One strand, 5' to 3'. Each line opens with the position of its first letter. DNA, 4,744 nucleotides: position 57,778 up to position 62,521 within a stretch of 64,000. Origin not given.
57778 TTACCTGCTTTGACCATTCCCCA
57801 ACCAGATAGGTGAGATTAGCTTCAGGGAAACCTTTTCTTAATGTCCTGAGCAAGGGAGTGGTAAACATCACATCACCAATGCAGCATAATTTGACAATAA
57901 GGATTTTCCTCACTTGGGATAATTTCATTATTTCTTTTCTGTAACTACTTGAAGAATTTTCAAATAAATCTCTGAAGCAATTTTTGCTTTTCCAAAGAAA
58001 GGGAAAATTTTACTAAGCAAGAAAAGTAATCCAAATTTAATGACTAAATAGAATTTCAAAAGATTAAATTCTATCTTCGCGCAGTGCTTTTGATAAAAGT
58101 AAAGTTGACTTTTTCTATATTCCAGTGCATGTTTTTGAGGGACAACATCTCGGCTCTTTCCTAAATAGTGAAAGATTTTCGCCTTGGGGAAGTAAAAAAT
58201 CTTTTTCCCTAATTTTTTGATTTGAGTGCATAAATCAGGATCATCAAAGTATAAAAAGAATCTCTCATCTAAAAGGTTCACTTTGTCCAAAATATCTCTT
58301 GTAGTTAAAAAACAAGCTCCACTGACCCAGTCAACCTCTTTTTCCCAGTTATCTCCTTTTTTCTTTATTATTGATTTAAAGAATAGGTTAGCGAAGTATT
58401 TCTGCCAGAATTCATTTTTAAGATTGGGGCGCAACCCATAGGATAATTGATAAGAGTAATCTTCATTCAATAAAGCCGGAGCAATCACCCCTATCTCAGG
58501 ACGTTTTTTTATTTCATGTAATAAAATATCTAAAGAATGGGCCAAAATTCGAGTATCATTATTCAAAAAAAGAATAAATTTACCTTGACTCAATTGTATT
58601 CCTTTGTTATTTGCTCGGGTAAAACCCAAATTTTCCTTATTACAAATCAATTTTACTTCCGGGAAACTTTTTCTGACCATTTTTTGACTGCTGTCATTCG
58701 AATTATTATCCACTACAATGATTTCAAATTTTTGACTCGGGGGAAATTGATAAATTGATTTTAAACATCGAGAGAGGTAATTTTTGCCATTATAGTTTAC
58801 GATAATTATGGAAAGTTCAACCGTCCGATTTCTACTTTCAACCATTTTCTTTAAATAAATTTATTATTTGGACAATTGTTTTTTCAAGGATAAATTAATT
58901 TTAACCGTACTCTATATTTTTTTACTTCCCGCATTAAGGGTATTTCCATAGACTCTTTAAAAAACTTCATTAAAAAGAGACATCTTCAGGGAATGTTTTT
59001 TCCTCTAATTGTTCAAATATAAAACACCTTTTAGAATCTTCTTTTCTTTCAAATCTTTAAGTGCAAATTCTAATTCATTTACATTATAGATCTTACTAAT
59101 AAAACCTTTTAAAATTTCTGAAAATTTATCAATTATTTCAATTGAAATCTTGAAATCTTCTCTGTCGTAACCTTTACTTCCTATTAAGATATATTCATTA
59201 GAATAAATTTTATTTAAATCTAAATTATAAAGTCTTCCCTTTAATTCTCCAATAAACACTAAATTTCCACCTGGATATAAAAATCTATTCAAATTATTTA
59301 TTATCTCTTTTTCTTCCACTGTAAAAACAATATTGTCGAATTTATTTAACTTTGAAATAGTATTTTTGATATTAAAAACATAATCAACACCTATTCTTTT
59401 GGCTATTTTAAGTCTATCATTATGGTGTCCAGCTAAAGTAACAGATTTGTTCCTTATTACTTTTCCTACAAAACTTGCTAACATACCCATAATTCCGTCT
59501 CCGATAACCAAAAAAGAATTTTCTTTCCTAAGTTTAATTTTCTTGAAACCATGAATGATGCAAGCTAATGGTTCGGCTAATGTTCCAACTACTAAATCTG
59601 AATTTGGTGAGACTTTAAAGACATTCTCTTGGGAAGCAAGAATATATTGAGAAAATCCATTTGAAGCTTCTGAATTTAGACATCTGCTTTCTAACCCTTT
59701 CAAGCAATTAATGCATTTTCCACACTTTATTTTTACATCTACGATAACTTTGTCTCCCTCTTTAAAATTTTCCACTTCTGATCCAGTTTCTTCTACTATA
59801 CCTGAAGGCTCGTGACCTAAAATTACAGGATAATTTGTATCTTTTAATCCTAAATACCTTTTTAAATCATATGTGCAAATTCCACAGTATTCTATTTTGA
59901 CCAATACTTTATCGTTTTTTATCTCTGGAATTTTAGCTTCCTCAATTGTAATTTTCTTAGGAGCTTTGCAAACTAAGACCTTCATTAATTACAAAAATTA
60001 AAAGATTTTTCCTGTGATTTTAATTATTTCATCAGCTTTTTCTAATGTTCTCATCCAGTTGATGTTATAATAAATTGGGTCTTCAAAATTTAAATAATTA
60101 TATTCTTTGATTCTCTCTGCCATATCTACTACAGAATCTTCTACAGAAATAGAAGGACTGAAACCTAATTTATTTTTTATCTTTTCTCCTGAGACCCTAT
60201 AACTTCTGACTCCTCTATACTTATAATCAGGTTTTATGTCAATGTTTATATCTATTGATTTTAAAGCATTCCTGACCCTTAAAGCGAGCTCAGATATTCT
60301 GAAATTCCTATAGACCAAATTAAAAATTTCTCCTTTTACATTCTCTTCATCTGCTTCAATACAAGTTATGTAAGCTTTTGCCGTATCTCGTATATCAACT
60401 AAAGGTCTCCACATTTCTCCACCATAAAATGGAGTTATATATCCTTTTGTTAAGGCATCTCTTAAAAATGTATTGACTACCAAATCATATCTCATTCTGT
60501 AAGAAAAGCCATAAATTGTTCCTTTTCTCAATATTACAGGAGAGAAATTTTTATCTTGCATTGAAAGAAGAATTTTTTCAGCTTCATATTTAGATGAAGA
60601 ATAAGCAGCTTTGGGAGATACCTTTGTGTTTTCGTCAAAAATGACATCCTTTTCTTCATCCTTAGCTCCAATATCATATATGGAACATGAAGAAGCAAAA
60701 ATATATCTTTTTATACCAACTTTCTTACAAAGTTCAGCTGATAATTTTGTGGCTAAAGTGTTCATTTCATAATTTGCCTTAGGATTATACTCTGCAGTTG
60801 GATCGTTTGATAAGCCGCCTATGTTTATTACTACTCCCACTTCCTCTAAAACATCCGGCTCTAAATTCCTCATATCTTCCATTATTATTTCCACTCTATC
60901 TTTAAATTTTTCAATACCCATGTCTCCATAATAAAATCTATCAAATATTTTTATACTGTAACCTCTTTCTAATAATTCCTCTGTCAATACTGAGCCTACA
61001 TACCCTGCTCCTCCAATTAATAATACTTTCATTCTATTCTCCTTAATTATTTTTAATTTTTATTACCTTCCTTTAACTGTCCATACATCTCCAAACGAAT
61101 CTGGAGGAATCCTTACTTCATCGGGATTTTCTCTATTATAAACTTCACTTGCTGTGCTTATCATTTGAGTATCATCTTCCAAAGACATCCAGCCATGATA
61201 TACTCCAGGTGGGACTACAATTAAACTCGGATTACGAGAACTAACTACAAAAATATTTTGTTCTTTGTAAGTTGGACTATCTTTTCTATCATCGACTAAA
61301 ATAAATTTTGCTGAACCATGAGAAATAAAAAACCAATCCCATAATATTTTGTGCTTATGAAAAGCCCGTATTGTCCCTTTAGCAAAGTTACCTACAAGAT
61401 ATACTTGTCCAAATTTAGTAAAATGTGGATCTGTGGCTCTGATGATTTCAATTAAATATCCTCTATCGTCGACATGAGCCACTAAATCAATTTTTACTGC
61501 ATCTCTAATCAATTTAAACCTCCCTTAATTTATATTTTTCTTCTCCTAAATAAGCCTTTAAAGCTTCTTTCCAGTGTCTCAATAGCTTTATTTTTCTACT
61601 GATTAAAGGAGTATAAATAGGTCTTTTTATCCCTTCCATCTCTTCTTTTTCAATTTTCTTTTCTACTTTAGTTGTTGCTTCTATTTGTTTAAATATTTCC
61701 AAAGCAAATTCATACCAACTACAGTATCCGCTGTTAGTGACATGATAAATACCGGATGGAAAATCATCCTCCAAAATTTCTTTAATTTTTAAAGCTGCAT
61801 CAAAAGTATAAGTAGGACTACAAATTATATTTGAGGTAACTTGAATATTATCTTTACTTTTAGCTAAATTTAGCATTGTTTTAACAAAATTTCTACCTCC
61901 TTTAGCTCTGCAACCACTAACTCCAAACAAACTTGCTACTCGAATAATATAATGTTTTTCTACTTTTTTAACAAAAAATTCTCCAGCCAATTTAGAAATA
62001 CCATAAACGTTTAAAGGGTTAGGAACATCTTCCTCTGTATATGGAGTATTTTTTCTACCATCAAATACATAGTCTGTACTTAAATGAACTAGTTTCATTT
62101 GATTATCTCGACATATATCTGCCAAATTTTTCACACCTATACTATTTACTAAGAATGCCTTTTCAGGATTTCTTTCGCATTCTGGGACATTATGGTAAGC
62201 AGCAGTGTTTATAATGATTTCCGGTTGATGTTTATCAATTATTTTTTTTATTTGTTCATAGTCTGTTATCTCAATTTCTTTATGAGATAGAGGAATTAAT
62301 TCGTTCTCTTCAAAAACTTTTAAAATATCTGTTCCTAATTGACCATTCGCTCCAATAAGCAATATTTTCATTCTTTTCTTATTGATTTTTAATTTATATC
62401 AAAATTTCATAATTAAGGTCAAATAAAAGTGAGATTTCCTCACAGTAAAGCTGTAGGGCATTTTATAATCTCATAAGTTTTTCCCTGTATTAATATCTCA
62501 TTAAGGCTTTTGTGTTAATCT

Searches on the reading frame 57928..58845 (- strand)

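Call 78: search_protein_families(library=pfam, proteins=[window:57928-58845:-], max_evalue=0.00001)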
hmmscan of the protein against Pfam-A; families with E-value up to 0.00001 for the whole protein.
window:57928-58845:- (305 aa): 3 families
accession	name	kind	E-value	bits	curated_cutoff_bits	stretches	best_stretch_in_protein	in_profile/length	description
PF00535.33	Glycos_transf_2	-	1.6e-24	87.2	23.3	1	12-187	1-165/168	Glycosyl transferase family 2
PF13641.12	Glyco_tranf_2_3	-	4e-13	50.3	27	1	11-232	3-217/230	Glycosyltransferase like family 2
PF13712.12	Glyco_tranf_2_5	-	2e-06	28.1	27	0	70-227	36-190/210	Glycosyltransferase like family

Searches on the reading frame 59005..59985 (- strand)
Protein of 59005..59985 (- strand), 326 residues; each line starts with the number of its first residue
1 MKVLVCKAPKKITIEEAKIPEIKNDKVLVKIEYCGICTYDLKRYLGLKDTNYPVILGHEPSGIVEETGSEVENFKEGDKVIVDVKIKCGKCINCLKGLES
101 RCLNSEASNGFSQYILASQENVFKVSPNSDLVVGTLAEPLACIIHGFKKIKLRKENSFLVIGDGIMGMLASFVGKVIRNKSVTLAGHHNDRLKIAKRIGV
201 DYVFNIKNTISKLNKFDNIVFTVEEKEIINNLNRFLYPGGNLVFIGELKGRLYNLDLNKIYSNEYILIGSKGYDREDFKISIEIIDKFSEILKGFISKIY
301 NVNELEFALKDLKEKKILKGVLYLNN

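Call 78: search_protein_families(library=pfam, proteins=[window:59005-59985:-], max_evalue=0.00001)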
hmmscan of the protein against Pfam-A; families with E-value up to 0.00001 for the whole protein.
window:59005-59985:- (326 aa): 3 families
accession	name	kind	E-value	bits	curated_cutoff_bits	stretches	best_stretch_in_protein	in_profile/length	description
PF08240.17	ADH_N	-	1.1e-24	87.1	23.5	1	24-126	2-103/104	Alcohol dehydrogenase GroES-like domain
PF00107.32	ADH_zinc_N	-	2.2e-08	34.6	31.8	1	174-285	10-127/129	Zinc-binding dehydrogenase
PF16912.11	Glu_dehyd_C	-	1.4e-06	28.4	34.9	1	154-314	30-203/211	Glucose dehydrogenase C-terminus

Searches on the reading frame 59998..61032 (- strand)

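Call 78: search_protein_families(library=pfam, proteins=[window:59998-61032:-], max_evalue=0.00001)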
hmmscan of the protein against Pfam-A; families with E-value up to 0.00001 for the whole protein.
window:59998-61032:- (344 aa): 6 families
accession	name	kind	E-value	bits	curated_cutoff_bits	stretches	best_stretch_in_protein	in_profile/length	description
PF01370.27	Epimerase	-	1.4e-33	116.7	20.9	1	3-239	1-239/240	NAD dependent epimerase/dehydratase family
PF16363.11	GDP_Man_Dehyd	-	5.1e-16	59.5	27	1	4-304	1-332/332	GDP-mannose 4,6 dehydratase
PF01073.25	3Beta_HSD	-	2.7e-14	53.3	22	1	5-181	2-189/280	3-beta hydroxysteroid dehydrogenase/isomerase family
PF04321.23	RmlD_sub_bind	-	2.3e-13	50.3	27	1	1-176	1-154/287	RmlD substrate binding domain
PF07993.18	NAD_binding_4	-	1.2e-11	44.7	20.1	1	61-178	85-212/258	Male sterility protein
PF02719.21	Polysacc_synt_2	-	5.1e-06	26.3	20.2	0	3-276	1-264/293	Polysaccharide biosynthesis protein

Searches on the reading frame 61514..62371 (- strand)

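Call 78: search_protein_families(library=pfam, proteins=[window:61514-62371:-], max_evalue=0.00001)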
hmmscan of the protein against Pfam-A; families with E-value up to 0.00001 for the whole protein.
window:61514-62371:- (285 aa): 4 families
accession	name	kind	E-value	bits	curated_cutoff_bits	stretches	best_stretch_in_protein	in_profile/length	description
PF04321.23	RmlD_sub_bind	-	9.2e-80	268.2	27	1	1-277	1-284/287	RmlD substrate binding domain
PF01370.27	Epimerase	-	2.5e-24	86.5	20.9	1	3-179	1-202/240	NAD dependent epimerase/dehydratase family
PF16363.11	GDP_Man_Dehyd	-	1.8e-20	74.1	27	1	32-241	58-277/332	GDP-mannose 4,6 dehydratase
PF02719.21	Polysacc_synt_2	-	8e-15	55.2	20.2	1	34-140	62-155/293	Polysaccharide biosynthesis protein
